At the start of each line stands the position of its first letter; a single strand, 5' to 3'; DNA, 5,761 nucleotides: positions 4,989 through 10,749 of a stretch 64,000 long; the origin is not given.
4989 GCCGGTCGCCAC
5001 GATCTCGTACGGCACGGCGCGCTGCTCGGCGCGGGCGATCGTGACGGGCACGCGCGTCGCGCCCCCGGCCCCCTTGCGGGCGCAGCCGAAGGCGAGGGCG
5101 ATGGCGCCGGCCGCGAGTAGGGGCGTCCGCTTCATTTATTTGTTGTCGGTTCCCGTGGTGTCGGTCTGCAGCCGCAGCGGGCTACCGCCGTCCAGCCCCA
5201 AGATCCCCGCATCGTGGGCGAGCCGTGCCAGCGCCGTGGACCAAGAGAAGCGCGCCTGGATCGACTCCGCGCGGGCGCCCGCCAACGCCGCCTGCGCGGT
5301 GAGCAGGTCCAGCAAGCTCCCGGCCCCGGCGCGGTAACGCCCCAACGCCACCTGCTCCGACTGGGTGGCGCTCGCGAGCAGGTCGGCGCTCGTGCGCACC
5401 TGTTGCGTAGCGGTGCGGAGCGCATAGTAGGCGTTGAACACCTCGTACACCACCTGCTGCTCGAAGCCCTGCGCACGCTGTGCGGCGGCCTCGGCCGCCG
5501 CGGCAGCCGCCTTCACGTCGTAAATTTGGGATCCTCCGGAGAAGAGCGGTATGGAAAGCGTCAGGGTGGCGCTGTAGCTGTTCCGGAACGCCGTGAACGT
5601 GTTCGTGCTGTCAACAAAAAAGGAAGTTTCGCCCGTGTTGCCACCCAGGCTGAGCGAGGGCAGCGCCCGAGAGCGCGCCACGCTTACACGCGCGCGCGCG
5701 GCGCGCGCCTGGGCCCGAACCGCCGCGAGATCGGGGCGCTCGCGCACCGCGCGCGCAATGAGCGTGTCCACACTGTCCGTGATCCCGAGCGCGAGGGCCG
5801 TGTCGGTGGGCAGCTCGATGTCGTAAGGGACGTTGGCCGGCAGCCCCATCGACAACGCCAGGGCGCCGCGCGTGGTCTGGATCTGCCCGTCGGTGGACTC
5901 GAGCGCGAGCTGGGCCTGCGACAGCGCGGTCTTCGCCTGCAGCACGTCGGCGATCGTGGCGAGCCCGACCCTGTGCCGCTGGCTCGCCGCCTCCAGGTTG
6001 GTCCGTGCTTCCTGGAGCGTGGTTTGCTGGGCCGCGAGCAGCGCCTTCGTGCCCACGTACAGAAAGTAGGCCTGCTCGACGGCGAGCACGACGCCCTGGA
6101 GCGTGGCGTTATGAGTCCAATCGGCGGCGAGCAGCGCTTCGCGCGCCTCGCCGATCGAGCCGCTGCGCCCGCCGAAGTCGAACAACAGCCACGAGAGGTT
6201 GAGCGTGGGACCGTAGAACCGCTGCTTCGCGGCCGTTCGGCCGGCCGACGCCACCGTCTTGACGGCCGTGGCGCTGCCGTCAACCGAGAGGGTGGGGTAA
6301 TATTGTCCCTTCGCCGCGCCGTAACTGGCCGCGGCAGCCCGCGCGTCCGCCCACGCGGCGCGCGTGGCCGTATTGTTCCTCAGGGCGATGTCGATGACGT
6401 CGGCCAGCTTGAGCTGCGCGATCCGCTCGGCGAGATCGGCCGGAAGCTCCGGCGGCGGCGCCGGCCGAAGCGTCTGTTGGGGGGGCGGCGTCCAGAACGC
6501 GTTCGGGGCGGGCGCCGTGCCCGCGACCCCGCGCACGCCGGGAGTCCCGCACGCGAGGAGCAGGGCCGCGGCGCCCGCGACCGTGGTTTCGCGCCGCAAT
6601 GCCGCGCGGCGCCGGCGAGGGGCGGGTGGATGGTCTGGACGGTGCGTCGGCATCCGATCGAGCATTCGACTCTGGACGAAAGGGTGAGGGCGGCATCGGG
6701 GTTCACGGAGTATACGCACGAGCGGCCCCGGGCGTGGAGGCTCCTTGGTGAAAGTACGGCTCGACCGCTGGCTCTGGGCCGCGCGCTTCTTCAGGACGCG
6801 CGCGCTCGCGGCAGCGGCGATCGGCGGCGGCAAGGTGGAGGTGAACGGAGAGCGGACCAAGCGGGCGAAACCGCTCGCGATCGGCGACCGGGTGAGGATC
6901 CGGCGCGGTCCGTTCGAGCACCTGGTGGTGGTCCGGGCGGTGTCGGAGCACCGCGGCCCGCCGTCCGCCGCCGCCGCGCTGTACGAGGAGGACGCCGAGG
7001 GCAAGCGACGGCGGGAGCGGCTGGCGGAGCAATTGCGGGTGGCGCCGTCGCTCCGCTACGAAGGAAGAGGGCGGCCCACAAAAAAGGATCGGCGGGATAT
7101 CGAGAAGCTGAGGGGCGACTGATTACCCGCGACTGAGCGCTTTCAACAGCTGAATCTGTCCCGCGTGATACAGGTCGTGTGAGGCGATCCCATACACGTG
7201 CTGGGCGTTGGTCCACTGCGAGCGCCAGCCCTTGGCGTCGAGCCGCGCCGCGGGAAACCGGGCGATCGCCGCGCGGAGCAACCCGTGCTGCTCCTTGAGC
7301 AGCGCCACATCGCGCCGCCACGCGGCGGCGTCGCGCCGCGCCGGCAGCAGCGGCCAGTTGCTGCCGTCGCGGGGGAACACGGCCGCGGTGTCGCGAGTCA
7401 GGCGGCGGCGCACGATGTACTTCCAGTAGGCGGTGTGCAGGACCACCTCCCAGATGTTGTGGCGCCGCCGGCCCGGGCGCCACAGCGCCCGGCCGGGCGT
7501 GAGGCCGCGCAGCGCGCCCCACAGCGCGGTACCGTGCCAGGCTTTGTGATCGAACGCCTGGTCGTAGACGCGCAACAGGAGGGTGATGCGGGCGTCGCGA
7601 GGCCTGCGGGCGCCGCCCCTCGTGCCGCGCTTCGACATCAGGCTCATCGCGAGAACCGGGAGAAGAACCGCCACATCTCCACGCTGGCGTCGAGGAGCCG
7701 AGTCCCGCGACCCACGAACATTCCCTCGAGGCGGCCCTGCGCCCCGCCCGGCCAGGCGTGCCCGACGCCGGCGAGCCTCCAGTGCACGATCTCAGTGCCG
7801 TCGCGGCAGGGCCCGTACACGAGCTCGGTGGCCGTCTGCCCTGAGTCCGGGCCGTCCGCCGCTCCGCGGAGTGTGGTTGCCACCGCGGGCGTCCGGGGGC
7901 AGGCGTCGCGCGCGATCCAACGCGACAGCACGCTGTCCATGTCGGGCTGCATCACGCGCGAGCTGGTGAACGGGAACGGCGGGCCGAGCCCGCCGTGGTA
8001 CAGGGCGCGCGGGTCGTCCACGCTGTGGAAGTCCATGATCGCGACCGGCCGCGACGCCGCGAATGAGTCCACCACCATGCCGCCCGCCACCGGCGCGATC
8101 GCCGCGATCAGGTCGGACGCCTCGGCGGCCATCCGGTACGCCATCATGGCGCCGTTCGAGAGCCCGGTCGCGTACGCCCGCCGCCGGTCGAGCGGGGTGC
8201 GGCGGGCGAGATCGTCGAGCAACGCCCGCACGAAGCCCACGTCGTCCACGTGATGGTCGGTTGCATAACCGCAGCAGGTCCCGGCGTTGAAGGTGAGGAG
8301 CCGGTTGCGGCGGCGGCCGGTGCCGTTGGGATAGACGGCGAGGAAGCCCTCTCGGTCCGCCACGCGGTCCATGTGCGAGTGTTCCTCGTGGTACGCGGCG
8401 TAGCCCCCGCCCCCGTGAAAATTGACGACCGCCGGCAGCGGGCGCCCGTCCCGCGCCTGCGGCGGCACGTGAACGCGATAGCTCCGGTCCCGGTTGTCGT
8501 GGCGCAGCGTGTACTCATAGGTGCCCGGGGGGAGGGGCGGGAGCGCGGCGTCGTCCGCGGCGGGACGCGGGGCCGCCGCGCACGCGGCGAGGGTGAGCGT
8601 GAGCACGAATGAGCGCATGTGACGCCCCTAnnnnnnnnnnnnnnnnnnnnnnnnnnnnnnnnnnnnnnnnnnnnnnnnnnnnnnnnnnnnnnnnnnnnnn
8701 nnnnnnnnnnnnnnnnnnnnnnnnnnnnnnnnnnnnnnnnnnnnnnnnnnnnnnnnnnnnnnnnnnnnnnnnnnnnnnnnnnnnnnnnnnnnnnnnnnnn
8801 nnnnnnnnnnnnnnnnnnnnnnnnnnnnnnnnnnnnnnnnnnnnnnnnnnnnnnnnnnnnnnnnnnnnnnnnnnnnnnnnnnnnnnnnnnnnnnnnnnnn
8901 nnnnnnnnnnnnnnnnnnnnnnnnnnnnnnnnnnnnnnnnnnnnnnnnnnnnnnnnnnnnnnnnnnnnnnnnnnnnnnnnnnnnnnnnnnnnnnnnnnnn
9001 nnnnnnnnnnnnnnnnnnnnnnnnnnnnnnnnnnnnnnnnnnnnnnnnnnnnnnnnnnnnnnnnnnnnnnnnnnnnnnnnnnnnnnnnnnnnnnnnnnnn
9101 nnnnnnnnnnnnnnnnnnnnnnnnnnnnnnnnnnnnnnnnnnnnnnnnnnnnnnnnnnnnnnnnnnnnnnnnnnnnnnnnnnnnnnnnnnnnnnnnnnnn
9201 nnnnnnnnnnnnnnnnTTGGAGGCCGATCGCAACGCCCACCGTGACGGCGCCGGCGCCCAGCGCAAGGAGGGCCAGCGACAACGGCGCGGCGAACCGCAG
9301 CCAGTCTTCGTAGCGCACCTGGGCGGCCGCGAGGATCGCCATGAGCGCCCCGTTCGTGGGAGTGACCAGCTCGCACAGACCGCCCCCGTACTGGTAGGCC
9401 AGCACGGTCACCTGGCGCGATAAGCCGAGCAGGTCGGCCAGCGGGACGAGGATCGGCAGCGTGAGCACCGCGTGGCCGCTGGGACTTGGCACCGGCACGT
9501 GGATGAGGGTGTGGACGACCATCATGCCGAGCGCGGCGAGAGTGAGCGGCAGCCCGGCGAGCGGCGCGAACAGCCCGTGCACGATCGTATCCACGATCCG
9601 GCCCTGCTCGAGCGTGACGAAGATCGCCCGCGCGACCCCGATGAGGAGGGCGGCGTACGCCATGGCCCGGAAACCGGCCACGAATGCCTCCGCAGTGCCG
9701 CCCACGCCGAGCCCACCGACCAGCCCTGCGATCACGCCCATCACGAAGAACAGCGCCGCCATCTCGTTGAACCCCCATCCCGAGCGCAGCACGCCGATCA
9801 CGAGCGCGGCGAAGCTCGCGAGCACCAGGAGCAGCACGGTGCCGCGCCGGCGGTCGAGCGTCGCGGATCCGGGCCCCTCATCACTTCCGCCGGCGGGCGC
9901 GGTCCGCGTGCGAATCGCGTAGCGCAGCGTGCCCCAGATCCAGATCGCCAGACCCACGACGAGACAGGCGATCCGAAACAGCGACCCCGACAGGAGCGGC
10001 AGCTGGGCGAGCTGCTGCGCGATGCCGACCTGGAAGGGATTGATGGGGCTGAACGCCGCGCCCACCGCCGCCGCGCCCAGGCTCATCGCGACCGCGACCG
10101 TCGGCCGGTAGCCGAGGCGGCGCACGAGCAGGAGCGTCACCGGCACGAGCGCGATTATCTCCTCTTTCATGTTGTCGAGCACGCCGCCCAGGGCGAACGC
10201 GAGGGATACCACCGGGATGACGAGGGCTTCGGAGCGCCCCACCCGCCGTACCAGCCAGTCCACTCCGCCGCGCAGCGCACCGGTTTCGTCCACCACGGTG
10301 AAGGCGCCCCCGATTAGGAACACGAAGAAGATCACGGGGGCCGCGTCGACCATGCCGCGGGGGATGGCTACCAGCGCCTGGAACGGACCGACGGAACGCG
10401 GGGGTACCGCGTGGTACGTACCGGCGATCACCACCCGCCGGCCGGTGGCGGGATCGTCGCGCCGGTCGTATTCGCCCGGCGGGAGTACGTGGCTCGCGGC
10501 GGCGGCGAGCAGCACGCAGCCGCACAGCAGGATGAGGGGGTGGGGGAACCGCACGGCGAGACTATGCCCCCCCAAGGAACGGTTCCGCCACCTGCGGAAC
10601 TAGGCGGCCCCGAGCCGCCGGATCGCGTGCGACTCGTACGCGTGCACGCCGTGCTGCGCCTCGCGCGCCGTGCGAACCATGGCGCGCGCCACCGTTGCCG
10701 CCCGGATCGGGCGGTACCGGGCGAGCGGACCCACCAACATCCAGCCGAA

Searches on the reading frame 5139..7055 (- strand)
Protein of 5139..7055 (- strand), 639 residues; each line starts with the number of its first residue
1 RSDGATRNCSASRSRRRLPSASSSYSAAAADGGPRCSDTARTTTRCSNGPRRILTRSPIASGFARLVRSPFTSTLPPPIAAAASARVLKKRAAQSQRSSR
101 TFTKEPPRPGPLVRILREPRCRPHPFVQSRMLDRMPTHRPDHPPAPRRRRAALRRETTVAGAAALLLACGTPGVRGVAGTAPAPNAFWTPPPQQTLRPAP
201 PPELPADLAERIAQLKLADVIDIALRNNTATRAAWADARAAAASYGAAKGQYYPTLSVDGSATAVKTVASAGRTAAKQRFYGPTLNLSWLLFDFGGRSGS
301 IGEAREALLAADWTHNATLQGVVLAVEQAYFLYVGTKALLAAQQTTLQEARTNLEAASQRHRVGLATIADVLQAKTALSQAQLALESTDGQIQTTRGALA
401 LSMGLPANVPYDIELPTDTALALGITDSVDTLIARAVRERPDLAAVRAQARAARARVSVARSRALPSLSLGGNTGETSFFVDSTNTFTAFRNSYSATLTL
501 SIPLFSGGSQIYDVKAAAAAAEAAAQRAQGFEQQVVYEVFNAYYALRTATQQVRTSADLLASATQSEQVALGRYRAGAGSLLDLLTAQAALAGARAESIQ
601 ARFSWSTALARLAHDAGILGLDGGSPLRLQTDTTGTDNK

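Call 53: search_protein_families(library=pfam, proteins=[window:5139-7055:-], max_evalue=0.00001)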
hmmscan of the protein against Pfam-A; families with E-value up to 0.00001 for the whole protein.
window:5139-7055:- (639 aa): 1 family
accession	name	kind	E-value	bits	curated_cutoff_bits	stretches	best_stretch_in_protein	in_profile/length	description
PF02321.23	OEP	-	1.4e-65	221.1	22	2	430-613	2-183/187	Outer membrane efflux protein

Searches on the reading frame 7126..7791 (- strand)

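Call 53: search_protein_families(library=pfam, proteins=[window:7126-7791:-], max_evalue=0.00001)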
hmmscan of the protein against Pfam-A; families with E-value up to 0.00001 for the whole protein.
window:7126-7791:- (222 aa): 1 family
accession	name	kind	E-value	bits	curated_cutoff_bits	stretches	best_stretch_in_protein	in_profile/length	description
PF12867.12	DinB_2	-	1.2e-12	48.9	24.8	1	88-213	7-128/128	DinB superfamily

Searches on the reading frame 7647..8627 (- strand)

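Call 53: search_protein_families(library=pfam, proteins=[window:7647-8627:-], max_evalue=0.00001)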
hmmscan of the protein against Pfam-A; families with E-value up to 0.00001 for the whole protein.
window:7647-8627:- (327 aa): 1 family
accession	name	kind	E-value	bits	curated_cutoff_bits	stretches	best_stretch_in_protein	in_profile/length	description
PF10503.15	Esterase_PHB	-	1.6e-08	34.5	23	1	49-234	2-183/219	Esterase PHB depolymerase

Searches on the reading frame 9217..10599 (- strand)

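Call 53: search_protein_families(library=pfam, proteins=[window:9217-10599:-], max_evalue=0.00001)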
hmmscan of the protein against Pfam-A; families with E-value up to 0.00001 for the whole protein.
window:9217-10599:- (461 aa): 3 families
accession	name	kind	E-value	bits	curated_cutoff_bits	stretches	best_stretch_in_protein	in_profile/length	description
PF03606.21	DcuC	-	1e-79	268.7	23.1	1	22-455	5-459/461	C4-dicarboxylate anaerobic carrier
PF03600.22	CitMHS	-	2.2e-08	34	31.9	1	66-326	24-300/336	Citrate transporter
PF03553.21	Na_H_antiporter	-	4e-06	26.7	23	0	257-443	102-291/303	Na+/H+ antiporter family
